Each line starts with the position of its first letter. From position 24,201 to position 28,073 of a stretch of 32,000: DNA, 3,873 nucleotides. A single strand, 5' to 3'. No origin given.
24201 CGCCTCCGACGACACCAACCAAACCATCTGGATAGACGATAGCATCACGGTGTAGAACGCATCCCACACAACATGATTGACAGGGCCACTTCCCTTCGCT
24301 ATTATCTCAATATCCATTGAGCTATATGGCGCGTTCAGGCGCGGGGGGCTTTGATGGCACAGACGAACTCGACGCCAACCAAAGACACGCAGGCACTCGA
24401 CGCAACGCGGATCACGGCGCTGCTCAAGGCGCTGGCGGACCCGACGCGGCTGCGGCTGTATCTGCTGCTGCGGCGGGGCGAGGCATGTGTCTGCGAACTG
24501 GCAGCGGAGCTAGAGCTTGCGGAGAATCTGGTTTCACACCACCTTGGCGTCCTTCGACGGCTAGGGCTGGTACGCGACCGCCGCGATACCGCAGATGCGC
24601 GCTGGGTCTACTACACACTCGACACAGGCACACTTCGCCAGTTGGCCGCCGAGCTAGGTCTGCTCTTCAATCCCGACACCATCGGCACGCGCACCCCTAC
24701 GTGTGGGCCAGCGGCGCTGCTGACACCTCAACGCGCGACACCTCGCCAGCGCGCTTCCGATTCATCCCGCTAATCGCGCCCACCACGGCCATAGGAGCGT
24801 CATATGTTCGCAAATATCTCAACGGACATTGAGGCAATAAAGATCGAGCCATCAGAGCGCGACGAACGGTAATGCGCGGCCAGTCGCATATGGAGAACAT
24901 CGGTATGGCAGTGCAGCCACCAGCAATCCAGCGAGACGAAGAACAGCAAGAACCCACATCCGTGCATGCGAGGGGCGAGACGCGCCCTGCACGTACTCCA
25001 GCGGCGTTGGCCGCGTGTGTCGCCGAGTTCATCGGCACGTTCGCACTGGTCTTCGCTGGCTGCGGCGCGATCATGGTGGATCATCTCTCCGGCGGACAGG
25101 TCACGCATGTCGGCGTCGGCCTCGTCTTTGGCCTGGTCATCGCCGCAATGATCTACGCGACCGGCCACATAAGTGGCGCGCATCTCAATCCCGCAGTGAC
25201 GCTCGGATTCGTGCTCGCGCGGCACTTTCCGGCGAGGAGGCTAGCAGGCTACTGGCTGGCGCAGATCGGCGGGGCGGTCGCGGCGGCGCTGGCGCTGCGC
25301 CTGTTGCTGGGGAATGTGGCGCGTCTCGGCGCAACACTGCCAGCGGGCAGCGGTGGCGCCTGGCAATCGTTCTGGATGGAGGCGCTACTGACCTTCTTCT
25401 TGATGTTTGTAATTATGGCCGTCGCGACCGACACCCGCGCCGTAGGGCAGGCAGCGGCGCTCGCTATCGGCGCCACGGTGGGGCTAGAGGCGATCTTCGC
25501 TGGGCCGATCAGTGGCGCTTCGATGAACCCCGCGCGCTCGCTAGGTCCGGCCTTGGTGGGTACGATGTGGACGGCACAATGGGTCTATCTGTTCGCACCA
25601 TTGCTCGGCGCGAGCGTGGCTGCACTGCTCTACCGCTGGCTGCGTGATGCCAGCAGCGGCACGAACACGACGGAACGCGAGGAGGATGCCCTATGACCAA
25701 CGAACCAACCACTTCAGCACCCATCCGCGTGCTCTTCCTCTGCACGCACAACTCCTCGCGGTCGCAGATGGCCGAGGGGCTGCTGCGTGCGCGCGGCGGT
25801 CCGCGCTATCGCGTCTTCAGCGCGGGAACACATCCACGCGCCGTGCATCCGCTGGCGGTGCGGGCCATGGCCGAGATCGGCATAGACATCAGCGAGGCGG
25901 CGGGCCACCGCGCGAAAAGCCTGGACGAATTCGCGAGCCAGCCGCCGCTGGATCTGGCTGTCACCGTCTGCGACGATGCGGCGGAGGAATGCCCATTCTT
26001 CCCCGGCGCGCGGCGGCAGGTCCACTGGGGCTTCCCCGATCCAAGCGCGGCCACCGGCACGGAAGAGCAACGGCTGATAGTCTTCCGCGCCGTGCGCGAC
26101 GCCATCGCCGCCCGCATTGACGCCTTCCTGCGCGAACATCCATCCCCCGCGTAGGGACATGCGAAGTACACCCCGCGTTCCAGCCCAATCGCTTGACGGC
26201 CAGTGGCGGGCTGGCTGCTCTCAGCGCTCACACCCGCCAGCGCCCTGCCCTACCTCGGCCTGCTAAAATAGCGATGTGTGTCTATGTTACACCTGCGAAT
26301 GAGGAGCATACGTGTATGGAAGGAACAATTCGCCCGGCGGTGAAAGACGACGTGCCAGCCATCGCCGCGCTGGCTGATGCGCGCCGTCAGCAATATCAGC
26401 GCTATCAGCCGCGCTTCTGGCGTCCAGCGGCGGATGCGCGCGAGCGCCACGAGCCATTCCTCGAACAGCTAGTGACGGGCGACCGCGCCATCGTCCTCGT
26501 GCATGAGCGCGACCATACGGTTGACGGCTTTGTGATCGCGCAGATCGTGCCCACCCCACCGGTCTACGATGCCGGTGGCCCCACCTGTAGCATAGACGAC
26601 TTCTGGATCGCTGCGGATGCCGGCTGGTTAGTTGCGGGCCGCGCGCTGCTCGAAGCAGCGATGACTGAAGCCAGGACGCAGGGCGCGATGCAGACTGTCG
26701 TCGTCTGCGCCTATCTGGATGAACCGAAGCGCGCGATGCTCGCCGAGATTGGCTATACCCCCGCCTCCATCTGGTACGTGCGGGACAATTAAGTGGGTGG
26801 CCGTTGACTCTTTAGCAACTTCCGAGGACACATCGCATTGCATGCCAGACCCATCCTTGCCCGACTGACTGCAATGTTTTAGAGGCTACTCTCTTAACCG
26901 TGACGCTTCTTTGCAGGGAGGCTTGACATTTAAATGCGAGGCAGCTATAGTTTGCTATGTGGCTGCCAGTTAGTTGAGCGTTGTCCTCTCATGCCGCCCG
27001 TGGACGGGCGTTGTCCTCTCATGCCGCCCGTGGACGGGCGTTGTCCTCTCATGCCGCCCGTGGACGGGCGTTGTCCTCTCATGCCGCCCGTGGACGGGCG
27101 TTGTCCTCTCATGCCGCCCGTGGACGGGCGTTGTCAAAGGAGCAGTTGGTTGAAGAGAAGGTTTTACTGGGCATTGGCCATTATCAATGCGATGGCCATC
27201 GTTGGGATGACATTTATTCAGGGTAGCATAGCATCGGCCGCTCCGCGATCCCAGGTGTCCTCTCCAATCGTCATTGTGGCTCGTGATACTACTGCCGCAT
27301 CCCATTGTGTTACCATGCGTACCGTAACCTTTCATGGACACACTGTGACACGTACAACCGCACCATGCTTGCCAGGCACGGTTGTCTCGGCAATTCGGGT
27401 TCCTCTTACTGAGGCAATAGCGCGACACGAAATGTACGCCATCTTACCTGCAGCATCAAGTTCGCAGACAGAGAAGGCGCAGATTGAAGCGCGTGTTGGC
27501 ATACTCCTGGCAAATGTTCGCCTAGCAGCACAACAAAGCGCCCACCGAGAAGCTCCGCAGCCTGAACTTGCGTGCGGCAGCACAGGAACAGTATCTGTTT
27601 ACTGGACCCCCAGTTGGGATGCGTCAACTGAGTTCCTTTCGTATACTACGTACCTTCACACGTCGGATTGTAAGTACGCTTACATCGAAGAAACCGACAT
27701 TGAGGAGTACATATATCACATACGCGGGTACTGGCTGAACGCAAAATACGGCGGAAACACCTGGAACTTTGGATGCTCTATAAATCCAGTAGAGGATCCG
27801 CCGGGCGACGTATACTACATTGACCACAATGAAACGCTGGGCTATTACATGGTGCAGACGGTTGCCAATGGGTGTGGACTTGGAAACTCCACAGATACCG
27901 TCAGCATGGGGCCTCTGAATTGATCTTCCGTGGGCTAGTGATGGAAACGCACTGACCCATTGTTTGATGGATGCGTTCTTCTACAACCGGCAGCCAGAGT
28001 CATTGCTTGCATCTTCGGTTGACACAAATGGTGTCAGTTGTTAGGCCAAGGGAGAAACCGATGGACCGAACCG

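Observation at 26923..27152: Five perfect head-to-tail 30-bp hairpin units placed exactly between a near-consensus promoter and the RBS of an orphan secreted-protein gene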

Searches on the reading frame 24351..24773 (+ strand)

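Call 9: search_protein_families(library=pfam, proteins=[window:24351-24773:+], max_evalue=0.01)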
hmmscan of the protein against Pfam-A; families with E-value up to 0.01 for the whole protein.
window:24351-24773:+ (140 aa): 3 families
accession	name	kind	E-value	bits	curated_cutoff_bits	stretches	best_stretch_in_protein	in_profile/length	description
PF01022.26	HTH_5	-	5.5e-15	55.4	22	1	30-75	1-46/47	Bacterial regulatory protein, arsR family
PF12840.13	HTH_20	-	6.4e-09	36.1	27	1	28-76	1-50/51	Helix-turn-helix domain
PF21476.4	PF0610-like_N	-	0.0027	18.4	33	0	32-70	2-40/50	PF0610-like, N-terminal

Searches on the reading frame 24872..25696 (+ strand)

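Call 9: search_protein_families(library=pfam, proteins=[window:24872-25696:+], max_evalue=0.01)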
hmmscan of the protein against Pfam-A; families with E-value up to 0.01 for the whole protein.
window:24872-25696:+ (274 aa): 1 family
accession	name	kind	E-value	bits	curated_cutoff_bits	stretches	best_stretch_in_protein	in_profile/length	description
PF00230.25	MIP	-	1.4e-59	202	25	1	41-254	3-222/222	Major intrinsic protein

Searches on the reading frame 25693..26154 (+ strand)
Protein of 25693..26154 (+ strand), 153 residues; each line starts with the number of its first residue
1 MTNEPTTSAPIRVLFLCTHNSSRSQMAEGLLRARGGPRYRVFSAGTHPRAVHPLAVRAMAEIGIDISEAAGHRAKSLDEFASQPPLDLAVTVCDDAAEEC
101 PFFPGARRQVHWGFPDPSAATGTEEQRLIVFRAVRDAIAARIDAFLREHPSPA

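Call 9: search_protein_families(library=pfam, proteins=[window:25693-26154:+], max_evalue=0.01)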
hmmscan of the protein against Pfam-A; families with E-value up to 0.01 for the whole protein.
window:25693-26154:+ (153 aa): 1 family
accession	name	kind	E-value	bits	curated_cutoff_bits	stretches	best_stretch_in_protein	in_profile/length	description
PF01451.26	LMWPc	-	4.4e-14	53.3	23.2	1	13-146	1-144/144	Low molecular weight phosphotyrosine protein phosphatase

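Call 12: find_encoding_contigs(protein=window:25693-26154:+, flank=10000)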
Protein window:25693-26154:+ (153 aa): 2 contigs read that carry it; 2 places shown.
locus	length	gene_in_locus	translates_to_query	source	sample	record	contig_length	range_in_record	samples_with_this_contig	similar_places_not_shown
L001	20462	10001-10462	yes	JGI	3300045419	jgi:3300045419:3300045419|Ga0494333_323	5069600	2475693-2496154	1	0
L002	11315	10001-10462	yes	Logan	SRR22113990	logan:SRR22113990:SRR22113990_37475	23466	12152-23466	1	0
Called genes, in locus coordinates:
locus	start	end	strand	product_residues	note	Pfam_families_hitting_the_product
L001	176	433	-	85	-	-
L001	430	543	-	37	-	-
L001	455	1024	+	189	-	-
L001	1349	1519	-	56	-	-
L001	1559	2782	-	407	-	PF01757:Acyl_transf_3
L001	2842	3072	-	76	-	-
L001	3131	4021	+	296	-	PF13489:Methyltransf_23, PF05175:MTS (weak), PF01209:Ubie_methyltran, PF08241:Methyltransf_11, PF08242:Methyltransf_12, PF13649:Methyltransf_25, PF13847:Methyltransf_31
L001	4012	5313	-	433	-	PF00155:Aminotran_1_2, PF00266:Aminotran_5, PF01053:Cys_Met_Meta_PP, PF00266:Aminotran_5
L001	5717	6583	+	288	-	-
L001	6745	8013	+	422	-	PF12840:HTH_20, PF01135:PCMT, PF13489:Methyltransf_23, PF01209:Ubie_methyltran, PF08241:Methyltransf_11, PF08242:Methyltransf_12, PF13649:Methyltransf_25, PF13847:Methyltransf_31, +4 more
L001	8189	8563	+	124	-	-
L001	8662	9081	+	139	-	PF12840:HTH_20, PF01022:HTH_5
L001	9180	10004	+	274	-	PF00230:MIP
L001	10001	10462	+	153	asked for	PF01451:LMWPc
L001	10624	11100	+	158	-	-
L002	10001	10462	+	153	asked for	PF01451:LMWPc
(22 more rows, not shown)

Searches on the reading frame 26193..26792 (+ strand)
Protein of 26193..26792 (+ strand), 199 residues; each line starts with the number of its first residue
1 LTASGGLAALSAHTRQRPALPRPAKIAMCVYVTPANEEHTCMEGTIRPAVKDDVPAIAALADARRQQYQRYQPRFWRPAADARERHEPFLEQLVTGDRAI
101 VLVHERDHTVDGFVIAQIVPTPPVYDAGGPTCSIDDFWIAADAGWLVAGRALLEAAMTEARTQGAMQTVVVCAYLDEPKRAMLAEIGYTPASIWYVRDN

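Call 9: search_protein_families(library=pfam, proteins=[window:26193-26792:+], max_evalue=0.01)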
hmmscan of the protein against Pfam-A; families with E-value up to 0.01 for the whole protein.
window:26193-26792:+ (199 aa): 1 family
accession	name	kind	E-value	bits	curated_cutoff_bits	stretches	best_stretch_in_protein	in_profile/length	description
PF00583.31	Acetyltransf_1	-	0.00038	21.2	20.7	1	79-187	19-115/116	Acetyltransferase (GNAT) family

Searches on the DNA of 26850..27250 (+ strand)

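Call 71: search_dna_similar(query=window:26960-27160:+, collection=plasmids, mode=distant, max_evalue=0.01, max_rows=10)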
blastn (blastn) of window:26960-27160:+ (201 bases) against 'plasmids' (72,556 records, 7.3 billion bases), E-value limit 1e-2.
No match.

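Call 72: search_dna_similar(query=window:26960-27160:+, collection=phages, mode=distant, max_evalue=0.01, max_rows=10)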
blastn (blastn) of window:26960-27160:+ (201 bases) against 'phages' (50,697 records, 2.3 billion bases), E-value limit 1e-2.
No match.

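Call 76: search_rna_families(source=window, start=26850, end=27250, threshold=evalue, max_evalue=1)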
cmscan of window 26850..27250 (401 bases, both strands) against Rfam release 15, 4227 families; matches with E-value up to 1: 0.
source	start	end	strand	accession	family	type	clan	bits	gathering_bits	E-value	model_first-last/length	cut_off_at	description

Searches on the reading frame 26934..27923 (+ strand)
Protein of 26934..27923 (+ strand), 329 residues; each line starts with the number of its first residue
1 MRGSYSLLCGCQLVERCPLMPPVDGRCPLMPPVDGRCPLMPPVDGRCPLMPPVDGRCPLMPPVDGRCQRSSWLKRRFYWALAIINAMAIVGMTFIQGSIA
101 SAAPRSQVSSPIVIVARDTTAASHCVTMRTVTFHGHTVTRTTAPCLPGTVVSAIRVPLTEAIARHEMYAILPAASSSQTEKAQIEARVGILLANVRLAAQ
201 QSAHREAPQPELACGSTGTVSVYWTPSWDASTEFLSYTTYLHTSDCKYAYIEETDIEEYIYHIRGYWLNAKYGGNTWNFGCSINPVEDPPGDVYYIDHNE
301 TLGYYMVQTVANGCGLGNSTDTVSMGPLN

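Call 11: find_encoding_contigs(protein=window:26934-27923:+, flank=10000)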
Protein window:26934-27923:+ (329 aa): no gene with exactly this product is on record in the collection.
